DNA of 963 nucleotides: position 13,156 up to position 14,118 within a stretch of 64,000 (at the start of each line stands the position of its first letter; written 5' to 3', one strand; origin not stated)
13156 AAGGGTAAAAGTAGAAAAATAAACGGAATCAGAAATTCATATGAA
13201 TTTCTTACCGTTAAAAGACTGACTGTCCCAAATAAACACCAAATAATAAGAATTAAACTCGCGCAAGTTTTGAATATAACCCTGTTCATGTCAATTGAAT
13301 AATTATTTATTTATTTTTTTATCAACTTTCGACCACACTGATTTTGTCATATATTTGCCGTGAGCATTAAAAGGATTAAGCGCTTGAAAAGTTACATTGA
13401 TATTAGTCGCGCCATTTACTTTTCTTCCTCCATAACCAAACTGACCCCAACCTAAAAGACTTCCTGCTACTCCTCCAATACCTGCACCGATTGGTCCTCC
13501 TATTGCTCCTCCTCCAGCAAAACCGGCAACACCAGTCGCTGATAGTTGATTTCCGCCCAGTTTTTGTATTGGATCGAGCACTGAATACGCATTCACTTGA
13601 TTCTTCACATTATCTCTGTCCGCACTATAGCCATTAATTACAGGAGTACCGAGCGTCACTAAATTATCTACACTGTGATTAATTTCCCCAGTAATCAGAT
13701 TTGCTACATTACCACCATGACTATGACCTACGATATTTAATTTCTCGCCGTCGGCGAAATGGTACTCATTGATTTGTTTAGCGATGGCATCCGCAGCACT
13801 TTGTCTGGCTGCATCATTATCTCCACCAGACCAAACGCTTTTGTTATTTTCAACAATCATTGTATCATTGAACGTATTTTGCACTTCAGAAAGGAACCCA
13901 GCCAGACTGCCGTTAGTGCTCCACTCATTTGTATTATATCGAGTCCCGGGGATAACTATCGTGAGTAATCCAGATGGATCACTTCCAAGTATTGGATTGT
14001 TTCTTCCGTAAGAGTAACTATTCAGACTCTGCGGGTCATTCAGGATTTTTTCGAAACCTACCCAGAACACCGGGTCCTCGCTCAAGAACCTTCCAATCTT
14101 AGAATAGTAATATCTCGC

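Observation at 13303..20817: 2504-aa RHS/YD-repeat polymorphic toxin with FG-GAP repeats, an internal Ig-like plus glycine-rich insertion and a C-terminal GxSxG alpha/beta-hydrolase toxin domain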

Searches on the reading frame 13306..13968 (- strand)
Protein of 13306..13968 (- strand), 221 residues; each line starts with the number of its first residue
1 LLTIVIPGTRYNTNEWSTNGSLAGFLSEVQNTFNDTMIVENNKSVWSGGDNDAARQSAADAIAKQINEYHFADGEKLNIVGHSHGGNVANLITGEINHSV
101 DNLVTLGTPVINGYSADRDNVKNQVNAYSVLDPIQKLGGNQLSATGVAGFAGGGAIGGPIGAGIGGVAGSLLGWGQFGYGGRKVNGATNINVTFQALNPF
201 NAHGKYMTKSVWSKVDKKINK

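Call 12: find_homologous_proteins(query=window:13306-13968:-, max_evalue=0.001)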
Query seq(221 aa) (221 aa): 34 proteins with E <= 0.001 among 613 candidates.
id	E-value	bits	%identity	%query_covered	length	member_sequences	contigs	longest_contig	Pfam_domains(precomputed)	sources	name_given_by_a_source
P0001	5.0e-91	322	70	100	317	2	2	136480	PF25023.2,PF07819.20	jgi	-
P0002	4.0e-60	221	53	100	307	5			PF00561.27,PF25023.2,PF07819.20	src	-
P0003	2.3e-54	202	50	100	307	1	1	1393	PF00561.27,PF25023.2,PF07819.20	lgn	-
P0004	2.0e-53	199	49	100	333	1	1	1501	PF00561.27,PF25023.2,PF07819.20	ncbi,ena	-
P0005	6.2e-53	198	50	99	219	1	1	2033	PF00561.27,PF07819.20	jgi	jgi:hypothetical protein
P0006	1.5e-47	180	45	100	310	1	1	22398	PF00561.27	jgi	jgi:RHS repeat-associated protein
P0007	6.7e-47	178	44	100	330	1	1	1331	PF07819.20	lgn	-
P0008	2.5e-45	173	42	99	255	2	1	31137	PF00561.27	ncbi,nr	ncbi:alpha/beta fold hydrolase [Candidatus Nomurabacteria bacterium]|nr:alpha/beta fold hydrolase [C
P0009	3.1e-45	173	44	98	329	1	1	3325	PF00561.27,PF07819.20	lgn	-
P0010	7.6e-44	168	44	99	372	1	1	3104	PF25023.2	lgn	-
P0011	1.3e-43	167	41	97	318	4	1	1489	PF07819.20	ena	-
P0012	5.6e-43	165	43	100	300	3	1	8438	PF00561.27,PF07819.20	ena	-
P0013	2.0e-36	144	40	100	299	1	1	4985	-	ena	-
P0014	5.7e-36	142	42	85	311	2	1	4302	PF06259.19,PF25023.2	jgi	-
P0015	1.2e-34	138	39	100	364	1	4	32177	PF25023.2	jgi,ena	-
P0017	2.3e-31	127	39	99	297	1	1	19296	PF07819.20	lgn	-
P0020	6.7e-28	116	42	87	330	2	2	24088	-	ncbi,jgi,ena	-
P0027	2.8e-19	88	40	65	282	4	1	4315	PF24096.3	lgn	-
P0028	5.7e-19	87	34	99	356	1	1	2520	PF25023.2,PF24096.3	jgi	jgi:RHS repeat-associated protein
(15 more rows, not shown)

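Call 13: search_solved_structures(query=window:13306-13968:-, max_evalue=1, show_alignments=3)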
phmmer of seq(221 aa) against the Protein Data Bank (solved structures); distinct sequences matched with E-value up to 1: 12.
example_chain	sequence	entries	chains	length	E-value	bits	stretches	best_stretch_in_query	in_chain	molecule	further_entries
9g8u_A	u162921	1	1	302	0.00026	24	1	54-113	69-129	Lactonizing lipase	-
6ksi_A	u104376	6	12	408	0.002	21.1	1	69-142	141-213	Lipase 2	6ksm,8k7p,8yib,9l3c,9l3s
8s9r_A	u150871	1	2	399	0.0021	21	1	69-142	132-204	Lipase 2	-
6ksl_A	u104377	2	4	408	0.0042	20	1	69-142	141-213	Lipase 2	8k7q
1xd5_A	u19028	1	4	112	0.056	16.3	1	14-54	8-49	antifungal protein GAFP-1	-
1qge_D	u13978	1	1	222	0.087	15.7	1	50-116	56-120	PROTEIN (TRIACYLGLYCEROL HYDROLASE)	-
1tah_B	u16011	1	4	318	0.14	15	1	50-114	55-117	LIPASE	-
1cvl_A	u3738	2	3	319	0.14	15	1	50-114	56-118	TRIACYLGLYCEROL HYDROLASE | Lipase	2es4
9w30_A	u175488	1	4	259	0.37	13.7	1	59-106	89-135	Alpha/beta superfamily hydrolase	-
7pvw_A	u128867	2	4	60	0.47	13.3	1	60-104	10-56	Isoform 1 of Proto-oncogene tyrosine-protein kinase Src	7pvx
7c4d_A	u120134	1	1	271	0.5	13.2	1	54-130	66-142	Putative esterase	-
7q4h_A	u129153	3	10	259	0.87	12.5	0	59-143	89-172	Hydrolase_4 domain-containing protein | Serine aminopeptidase S33 domain-containing protein | Prolyl oligopeptidase family protein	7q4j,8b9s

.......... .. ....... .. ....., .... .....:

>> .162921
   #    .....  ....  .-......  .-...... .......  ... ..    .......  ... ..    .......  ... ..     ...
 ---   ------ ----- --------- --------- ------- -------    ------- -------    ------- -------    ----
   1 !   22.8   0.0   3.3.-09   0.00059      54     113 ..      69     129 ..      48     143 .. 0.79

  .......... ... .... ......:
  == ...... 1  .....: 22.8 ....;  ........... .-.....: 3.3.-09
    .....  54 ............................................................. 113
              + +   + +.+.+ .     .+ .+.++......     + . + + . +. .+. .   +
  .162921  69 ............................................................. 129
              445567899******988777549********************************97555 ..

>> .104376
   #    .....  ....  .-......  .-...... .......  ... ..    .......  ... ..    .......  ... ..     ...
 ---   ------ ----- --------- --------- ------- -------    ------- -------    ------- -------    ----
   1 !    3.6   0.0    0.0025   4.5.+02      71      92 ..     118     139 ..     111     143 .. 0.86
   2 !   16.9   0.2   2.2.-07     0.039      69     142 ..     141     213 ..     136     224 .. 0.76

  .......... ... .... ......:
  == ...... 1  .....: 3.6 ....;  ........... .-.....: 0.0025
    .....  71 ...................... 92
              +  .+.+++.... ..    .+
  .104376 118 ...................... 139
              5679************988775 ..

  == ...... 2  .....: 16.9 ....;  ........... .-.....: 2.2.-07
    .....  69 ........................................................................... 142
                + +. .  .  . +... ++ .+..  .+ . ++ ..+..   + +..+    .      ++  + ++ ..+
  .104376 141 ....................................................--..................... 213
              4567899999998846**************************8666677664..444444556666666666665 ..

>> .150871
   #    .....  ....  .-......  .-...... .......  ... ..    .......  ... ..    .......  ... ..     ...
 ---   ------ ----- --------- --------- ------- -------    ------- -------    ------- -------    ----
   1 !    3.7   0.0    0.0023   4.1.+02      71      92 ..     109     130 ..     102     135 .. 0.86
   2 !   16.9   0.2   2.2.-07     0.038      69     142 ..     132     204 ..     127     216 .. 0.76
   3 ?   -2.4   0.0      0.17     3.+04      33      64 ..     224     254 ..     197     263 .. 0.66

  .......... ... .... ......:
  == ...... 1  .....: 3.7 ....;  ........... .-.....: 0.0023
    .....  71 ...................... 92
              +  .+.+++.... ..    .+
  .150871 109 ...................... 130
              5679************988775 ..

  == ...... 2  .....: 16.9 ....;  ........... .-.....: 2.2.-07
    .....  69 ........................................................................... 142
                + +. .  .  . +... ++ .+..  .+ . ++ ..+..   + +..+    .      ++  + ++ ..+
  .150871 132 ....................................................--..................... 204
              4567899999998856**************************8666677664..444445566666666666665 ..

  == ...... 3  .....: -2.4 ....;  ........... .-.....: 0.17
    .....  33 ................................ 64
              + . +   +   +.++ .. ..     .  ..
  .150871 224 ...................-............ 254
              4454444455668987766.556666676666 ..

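Call 17: find_encoding_contigs(protein=P0001, flank=6000, max_places=3)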
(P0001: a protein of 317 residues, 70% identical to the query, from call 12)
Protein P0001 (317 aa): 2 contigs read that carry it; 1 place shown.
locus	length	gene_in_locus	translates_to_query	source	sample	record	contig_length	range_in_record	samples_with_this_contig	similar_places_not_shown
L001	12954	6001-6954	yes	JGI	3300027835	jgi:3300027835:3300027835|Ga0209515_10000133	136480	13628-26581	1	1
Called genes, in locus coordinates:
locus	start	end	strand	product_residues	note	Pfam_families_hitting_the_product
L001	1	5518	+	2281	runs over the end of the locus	PF03534:SpvB, PF13517:FG-GAP_3 (faint), PF05593:RHS_repeat (weak), PF25023:TEN_YD-shell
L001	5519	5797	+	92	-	-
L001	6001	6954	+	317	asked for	PF25023:TEN_YD-shell (weak), PF07819:PGAP1 (faint)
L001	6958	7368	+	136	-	-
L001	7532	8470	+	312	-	-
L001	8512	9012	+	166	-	PF00293:NUDIX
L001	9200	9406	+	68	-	PF01541:GIY-YIG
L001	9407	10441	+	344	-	PF00348:polyprenyl_synt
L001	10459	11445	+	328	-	-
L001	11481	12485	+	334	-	-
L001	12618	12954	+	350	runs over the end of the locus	PF02812:ELFV_dehydrog_N, PF00208:ELFV_dehydrog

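Call 18: find_encoding_contigs(protein=P0008, flank=6000, max_places=3)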
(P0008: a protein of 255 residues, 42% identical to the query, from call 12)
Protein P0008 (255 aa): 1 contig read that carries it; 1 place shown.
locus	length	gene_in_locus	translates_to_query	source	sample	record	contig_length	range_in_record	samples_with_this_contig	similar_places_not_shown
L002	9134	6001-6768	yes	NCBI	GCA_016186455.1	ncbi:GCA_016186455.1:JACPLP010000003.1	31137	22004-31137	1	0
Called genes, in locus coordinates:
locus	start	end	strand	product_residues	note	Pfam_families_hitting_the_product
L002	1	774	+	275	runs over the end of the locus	PF00294:PfkB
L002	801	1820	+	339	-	PF01916:DS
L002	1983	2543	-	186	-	PF01928:CYTH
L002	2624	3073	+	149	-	PF00293:NUDIX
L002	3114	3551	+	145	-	-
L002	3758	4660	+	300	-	PF02129:Peptidase_S15, PF20434:BD-FAE, PF00326:Peptidase_S9, PF01738:DLH (weak), PF12146:Hydrolase_4 (faint)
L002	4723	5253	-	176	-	PF27765:UCP032817-like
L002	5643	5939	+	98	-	-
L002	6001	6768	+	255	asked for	PF00561:Abhydrolase_1 (weak)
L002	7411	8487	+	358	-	-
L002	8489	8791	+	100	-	-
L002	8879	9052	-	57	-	-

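Call 23: predict_structure(alignment_id=A1)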
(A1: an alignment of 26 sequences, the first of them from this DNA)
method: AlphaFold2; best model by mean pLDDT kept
length: 221 residues; sequences in the alignment: 26
mean_pLDDT: 87.7   pTM: 0.83
mean pLDDT of the five models: 87.7, 87.7, 86.8, 84.9, 84.4
residues with pLDDT >= 90: 164; 70-90: 19; 50-70: 26; < 50: 12
segments of 3 or more residues with pLDDT < 50: 168-171
pLDDT, mean of each block of 10 residues (from residue 1): 96 96 97 96 94 94 97 96 98 98 97 93 98 85 53 53 47 60 95 94 95 95 82
secondary structure, 60 per line:
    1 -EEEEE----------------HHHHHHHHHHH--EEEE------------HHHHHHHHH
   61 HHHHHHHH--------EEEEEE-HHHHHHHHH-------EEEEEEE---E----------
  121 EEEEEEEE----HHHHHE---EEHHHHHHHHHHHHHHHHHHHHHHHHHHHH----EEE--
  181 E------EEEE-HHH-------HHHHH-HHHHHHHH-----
elements in order: E2-6 H23-33 E36-39 H52-68 E77-82 H84-92 E100-106 E121-128 H133-137 H144-171 E176-178 E188-191 H203-207 H209-216

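Call 25: fold_search(model_id=the predicted structure, library=pdb)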
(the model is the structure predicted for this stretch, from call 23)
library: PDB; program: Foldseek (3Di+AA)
matches with E <= 10: 1623; with E <= 0.001: 15
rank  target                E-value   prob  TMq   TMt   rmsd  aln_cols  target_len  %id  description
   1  2qjw_C                7.9e-05  1.00  0.45  0.55   9.2       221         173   12  CRYSTAL STRUCTURE OF A PUTATIVE HYDROLASE OF THE ALPHA/BETA SUPERFAMILY (XCC1541) FROM XANTHOMONAS CAMPESTRIS PV. CAMP (released 2007-07-24)
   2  2qjw_A                1.6e-04  1.00  0.44  0.53   9.5       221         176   11  CRYSTAL STRUCTURE OF A PUTATIVE HYDROLASE OF THE ALPHA/BETA SUPERFAMILY (XCC1541) FROM XANTHOMONAS CAMPESTRIS PV. CAMP (released 2007-07-24)
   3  9nrn_A                2.6e-04  1.00  0.40  0.22   5.0       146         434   17  Lipoprotein Lipase Helical Filament with 11 nm diameter (released 2025-08-13)
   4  1i6w_B                3.1e-04  1.00  0.50  0.59   7.1       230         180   13  THE CRYSTAL STRUCTURE OF BACILLUS SUBTILIS LIPASE: A MINIMAL ALPHA/BETA HYDROLASE ENZYME (released 2001-05-23)
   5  1gpl                  3.1e-04  0.99  0.33  0.19   6.3       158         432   13  RP2 LIPASE (released 1997-02-12)
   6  7r1k                  3.6e-04  1.00  0.39  0.47   4.7       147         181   16  Phosphorylated Bacillus pumilus Lipase A (released 2022-05-25)
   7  2zsh_A                3.8e-04  1.00  0.41  0.28   7.8       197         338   11  Structural basis of gibberellin(GA3)-induced DELLA recognition by the gibberellin receptor (released 2008-11-25)
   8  3bdv_B                4.9e-04  1.00  0.36  0.42   5.5       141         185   16  Crystal structure of a putative yden-like hydrolase (eca3091) from pectobacterium atrosepticum scri1043 at 1.66 A reso (released 2007-11-27)
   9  1eth_A                5.2e-04  1.00  0.35  0.19   6.0       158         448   13  TRIACYLGLYCEROL LIPASE/COLIPASE COMPLEX (released 1996-12-07)
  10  3d2b_A                5.5e-04  1.00  0.39  0.46   4.9       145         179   16  Structure of 2D9, a thermostable mutant of Bacillus subtilis lipase obtained through directed evolution (released 2008-06-03)
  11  2qjw_D                5.9e-04  1.00  0.40  0.49   9.5       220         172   14  CRYSTAL STRUCTURE OF A PUTATIVE HYDROLASE OF THE ALPHA/BETA SUPERFAMILY (XCC1541) FROM XANTHOMONAS CAMPESTRIS PV. CAMP (released 2007-07-24)
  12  6e7k_B                7.1e-04  1.00  0.42  0.24   4.6       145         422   16  Structure of the lipoprotein lipase GPIHBP1 complex that mediates plasma triglyceride hydrolysis (released 2018-12-19)
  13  9lum_B                8.0e-04  1.00  0.40  0.28   9.0       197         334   11  Cryo-EM structure of Arabidopsis thaliana RGA in complex with GID1A (released 2025-07-09)
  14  7wwf_B                8.0e-04  1.00  0.31  0.26   8.1       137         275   18  Crystal structure of BioH3 from Mycolicibacterium smegmatis (released 2022-07-06)
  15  1w52                  9.7e-04  0.99  0.34  0.19   5.9       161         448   15  Crystal structure of a proteolyzed form of pancreatic lipase related protein 2 from horse (released 2006-07-12)
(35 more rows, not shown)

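Call 32: search_protein_representatives(protein=window:13306-13968:-)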
Query: 221 residues. Proteins with E-value up to 0.001 (for the whole library): 774; up to 1e-10: 214; up to 1e-30: 28. The best 150 are listed.
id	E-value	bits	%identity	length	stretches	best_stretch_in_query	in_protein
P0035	2.3e-138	475.4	100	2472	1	1-221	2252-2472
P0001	1.6e-91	322.3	72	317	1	1-221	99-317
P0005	2.0e-53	197.7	51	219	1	5-221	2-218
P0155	4.2e-53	196.6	49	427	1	1-221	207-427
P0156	7.4e-48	179.5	48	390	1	1-220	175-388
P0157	4.9e-46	173.5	49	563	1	1-216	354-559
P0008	8.1e-46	172.8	43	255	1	1-219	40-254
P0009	9.8e-46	172.6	46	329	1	1-216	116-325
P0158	7.4e-45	169.7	44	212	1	2-219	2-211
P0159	2.2e-44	168.2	47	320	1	1-220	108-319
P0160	8.5e-44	166.2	47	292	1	1-220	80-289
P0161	2.3e-43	164.8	50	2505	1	1-217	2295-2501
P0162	3.4e-43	164.2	48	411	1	1-216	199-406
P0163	6.9e-43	163.2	46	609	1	1-212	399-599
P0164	1.1e-39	152.8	43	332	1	3-221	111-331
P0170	1.9e-33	132.4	42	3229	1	1-201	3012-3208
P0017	7.3e-32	127.2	48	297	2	3-163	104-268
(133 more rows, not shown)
